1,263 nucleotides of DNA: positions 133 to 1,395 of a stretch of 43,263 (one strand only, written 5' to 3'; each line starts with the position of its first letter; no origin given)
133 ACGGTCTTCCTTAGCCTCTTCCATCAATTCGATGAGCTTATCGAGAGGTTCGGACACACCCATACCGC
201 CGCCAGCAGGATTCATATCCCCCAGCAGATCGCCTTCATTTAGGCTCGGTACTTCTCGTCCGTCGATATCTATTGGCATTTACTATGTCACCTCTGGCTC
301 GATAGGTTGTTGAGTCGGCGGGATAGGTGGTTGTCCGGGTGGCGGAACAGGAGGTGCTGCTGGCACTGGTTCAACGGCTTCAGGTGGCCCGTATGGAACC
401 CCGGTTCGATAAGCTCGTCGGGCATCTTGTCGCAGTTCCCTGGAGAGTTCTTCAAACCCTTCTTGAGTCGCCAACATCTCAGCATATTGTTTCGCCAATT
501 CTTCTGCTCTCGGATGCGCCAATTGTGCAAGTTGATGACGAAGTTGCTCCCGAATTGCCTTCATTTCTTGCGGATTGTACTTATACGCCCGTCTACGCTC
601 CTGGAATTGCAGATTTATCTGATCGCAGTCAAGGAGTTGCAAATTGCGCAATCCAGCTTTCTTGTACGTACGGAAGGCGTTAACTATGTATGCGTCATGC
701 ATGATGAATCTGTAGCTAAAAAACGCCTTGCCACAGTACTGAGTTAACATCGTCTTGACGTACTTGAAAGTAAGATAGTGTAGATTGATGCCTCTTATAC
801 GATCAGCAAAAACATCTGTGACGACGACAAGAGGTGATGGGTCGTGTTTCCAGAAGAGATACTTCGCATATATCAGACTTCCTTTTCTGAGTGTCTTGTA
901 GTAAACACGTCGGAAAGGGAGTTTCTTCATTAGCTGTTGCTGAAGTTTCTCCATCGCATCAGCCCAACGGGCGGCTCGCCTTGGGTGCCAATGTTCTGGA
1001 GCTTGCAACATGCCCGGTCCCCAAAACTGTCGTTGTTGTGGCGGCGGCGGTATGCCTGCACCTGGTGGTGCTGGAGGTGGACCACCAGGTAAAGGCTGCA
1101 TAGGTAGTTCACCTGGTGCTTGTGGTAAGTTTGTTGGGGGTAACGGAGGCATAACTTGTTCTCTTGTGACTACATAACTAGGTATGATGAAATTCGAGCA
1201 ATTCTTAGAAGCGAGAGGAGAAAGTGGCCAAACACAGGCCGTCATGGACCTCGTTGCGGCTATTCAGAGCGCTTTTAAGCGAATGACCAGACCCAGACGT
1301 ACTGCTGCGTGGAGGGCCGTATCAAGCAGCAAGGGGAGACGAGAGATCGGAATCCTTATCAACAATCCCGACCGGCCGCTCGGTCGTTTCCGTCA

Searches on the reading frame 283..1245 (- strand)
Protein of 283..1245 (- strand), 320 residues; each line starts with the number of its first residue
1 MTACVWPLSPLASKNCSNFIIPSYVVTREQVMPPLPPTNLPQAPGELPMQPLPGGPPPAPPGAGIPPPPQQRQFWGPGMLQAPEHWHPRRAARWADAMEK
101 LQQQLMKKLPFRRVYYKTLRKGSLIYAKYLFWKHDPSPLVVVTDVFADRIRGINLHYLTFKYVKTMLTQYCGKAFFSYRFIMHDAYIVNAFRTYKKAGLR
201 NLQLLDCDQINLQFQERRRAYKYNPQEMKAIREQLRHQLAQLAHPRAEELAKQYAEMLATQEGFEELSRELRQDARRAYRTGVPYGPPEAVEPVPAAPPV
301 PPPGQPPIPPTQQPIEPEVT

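Call 10: search_protein_families(library=pfam, proteins=[window:283-1245:-], max_evalue=0.001)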
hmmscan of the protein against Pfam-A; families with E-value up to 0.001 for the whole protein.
window:283-1245:- (320 aa): 0 families

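Call 40: search_protein_families(library=pfam, alignment_id=A2, max_evalue=0.001)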
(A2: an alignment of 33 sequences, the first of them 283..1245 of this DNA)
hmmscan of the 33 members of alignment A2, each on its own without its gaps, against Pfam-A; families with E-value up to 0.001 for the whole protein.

A. member 1, window:283-1245:- (320 aa): 0 families

B. families by the number of members that match (of 33 scanned): 9 families
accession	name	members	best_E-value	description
PF12694.12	cpYpsA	1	1.8e-31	Circularly permutated YpsA SLOG family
PF00588.24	SpoU_methylase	1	3.4e-15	SpoU rRNA Methylase family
PF00550.31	PP-binding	1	7.8e-11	Phosphopantetheine attachment site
PF10307.15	HAD_SAK_1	1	1.4e-10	HAD domain family 1 in Swiss Army Knife RNA repair proteins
PF02080.26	TrkA_C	1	6.6e-09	TrkA-C domain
PF11154.13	DUF2934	1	6.5e-07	Protein of unknown function (DUF2934)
PF05708.18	Peptidase_C92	1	4.3e-06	Permuted papain-like amidase enzyme, YaeF/YiiX, C92 family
PF15742.10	DUF4686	1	0.00039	Domain of unknown function (DUF4686)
PF23991.1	DUF7310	1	0.00084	Coiled-coil region of unknown function (DUF7310)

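Call 41: search_protein_families(library=phrogs, alignment_id=A2, max_evalue=0.001)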
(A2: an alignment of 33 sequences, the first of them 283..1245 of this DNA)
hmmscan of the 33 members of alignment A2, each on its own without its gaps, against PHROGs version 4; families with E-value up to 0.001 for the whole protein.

A. member 1, window:283-1245:- (320 aa): 1 family
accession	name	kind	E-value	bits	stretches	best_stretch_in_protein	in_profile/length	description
phrog_429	-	DNA, RNA and nucleotide metabolism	0.00035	21.4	1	133-167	83-117/210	DNA end protector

B. families by the number of members that match (of 33 scanned): 10 families
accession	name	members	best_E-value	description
phrog_1383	-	1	3.2e-36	virion structural protein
phrog_5934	-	1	1.3e-15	acyl carrier protein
phrog_18343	-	1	4.3e-08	-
phrog_1128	-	1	1.3e-07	enoyl-CoA hydratase/carnithine racemase-like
phrog_4154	-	1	6.3e-07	acyl carrier protein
phrog_10774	-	1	1.2e-06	-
phrog_27464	-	1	1.2e-06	-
phrog_14581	-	1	7.4e-05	-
phrog_5553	-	1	0.00025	-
phrog_429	-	1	0.00035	DNA end protector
